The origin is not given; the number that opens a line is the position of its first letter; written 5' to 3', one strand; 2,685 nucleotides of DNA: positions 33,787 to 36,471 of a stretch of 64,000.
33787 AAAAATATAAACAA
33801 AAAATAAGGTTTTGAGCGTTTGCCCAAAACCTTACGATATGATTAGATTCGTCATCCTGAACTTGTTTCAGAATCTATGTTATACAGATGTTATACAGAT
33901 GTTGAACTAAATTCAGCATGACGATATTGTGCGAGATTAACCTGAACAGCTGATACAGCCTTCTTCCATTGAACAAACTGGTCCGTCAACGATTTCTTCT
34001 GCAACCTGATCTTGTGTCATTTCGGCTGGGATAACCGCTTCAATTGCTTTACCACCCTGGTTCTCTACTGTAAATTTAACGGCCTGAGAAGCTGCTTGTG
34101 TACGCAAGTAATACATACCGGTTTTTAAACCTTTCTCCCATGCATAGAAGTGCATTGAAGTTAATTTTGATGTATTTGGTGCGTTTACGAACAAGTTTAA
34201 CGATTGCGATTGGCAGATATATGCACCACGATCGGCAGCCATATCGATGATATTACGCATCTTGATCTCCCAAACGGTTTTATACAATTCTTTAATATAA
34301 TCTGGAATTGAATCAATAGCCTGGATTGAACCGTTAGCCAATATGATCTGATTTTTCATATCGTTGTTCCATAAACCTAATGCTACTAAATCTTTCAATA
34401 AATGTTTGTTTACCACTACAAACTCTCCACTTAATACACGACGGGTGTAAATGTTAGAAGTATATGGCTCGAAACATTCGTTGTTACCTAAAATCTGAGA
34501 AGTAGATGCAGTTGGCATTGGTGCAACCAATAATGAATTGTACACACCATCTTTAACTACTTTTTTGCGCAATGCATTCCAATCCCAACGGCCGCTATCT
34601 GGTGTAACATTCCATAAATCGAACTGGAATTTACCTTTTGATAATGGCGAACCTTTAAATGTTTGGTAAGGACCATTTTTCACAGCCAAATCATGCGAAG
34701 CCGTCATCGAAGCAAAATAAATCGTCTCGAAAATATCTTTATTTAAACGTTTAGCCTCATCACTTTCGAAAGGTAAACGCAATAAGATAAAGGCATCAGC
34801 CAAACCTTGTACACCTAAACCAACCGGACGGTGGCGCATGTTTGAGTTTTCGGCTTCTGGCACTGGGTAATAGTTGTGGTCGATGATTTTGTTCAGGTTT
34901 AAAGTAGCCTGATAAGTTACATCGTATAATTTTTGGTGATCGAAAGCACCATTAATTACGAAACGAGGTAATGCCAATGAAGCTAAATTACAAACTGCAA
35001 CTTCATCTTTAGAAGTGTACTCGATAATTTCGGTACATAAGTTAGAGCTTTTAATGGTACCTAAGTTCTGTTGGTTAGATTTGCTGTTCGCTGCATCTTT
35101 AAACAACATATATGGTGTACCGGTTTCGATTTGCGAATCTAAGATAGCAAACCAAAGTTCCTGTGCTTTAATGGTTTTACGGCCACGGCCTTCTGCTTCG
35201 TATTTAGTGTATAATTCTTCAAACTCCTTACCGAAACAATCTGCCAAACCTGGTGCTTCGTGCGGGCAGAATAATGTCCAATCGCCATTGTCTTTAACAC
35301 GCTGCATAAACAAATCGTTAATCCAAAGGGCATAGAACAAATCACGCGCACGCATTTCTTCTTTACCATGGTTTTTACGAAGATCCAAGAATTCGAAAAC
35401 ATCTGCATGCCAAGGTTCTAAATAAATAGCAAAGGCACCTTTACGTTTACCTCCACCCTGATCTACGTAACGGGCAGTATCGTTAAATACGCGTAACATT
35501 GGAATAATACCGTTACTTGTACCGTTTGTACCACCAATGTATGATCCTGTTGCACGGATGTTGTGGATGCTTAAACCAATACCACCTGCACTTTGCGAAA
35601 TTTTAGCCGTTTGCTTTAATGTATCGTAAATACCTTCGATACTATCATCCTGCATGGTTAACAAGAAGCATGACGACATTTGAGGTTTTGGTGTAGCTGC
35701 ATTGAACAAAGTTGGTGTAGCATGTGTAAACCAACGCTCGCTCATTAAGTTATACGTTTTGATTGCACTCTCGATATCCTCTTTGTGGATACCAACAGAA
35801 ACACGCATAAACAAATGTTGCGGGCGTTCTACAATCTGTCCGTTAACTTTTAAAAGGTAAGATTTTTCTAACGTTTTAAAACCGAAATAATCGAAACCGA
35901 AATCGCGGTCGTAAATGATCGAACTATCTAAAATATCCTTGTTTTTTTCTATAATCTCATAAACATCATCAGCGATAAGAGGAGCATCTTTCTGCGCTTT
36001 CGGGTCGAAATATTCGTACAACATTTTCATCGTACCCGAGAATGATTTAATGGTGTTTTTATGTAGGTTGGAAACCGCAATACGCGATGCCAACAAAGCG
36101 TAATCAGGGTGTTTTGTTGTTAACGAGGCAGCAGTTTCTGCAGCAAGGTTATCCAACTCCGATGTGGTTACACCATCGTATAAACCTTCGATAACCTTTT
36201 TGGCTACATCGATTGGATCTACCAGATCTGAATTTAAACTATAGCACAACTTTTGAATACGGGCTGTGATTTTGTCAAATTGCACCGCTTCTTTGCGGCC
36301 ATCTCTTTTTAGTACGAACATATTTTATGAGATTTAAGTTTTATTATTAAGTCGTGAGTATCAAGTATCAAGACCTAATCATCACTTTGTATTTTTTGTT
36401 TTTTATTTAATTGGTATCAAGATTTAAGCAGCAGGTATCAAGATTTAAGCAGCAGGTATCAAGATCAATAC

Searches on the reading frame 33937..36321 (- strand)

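Call 54: search_protein_families(library=pfam, proteins=[window:33937-36321:-], max_evalue=0.00001)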
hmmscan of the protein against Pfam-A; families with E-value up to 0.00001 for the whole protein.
window:33937-36321:- (794 aa): 3 families
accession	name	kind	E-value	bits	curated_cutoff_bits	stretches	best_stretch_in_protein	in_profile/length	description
PF02867.20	Ribonuc_red_lgC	-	3.4e-220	732.6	23.9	1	216-738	1-523/523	Ribonucleotide reductase, barrel domain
PF00317.26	Ribonuc_red_lgN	-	3.6e-24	85.1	28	1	142-212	2-76/77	Ribonucleotide reductase, all-alpha domain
PF03477.21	ATP-cone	-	4.8e-17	62.7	25.8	1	1-88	1-87/88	ATP cone domain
